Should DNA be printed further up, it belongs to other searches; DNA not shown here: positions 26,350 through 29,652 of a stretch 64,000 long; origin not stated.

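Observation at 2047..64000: One uninterrupted ORF of more than 61.9 kb (at least 20,650 aa, still open at the window edge) encoding a mosaic RTX-type giant protein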

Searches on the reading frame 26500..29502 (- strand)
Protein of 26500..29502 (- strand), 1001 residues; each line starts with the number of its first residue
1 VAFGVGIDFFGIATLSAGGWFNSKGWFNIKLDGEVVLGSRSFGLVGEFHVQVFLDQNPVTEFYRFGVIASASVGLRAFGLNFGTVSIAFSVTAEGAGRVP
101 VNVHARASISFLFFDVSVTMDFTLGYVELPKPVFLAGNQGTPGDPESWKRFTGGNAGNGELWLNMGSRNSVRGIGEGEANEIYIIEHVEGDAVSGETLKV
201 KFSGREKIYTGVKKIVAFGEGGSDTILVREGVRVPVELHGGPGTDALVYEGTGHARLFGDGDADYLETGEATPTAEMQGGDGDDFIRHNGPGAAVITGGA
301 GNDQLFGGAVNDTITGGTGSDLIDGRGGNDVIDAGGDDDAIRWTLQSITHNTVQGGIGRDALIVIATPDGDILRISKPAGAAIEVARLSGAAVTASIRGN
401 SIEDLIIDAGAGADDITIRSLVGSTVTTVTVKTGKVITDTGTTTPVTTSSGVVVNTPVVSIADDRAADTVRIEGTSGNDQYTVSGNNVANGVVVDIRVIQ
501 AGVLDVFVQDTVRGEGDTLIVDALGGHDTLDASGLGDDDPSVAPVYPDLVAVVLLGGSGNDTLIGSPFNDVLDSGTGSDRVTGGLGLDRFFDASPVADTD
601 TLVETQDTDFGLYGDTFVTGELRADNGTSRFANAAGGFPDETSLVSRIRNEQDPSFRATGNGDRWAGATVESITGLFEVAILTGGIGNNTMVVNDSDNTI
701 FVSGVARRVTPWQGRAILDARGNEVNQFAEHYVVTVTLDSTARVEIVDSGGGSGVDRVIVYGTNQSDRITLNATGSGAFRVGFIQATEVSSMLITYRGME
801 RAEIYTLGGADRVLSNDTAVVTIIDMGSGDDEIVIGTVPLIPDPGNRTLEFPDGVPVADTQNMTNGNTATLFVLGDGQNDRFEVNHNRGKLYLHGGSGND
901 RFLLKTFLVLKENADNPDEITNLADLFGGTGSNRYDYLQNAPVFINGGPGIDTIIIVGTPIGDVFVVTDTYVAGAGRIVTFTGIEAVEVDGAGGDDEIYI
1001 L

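Call 18: search_protein_families(library=pfam, proteins=[window:26500-29502:-], max_evalue=0.01)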
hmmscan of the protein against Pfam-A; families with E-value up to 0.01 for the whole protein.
window:26500-29502:- (1001 aa): 1 family
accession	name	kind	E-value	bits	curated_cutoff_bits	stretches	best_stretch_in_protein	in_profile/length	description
PF00353.25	HemolysinCabind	-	1.9e-08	34.5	23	2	556-588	2-34/36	RTX calcium-binding nonapeptide repeat (4 copies)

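Call 39: search_protein_families(library=ncbifam, proteins=[window:26500-29502:-], max_evalue=0.01)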
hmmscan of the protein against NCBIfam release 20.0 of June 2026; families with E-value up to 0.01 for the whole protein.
window:26500-29502:- (1001 aa): 6 families
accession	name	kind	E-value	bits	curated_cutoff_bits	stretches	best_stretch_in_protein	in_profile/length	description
NF033943.0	RTX_toxin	subfamily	3.8e-14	51.9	1000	3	217-332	690-799/930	RTX family hemolysin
NF046115.1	Ca_rpt_SMc04171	equivalog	1.6e-13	50.7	625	3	278-372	272-365/574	SMc04171 family calcium-binding repeat protein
NF033203.1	entero_EhxA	exception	3.1e-07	28.9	2000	1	238-341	723-822/997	enterohemolysin EhxA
NF050046.1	PueAB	exception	0.00077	18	670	0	314-362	372-417/616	polyurethane esterase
NF035945.1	Zn_serralysin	subfamily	0.0009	18.5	500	1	279-322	324-366/462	serralysin family metalloprotease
NF053766.1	ZapA_metallo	exception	0.0036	16.4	940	1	277-330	333-385/483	ZapA family metalloprotease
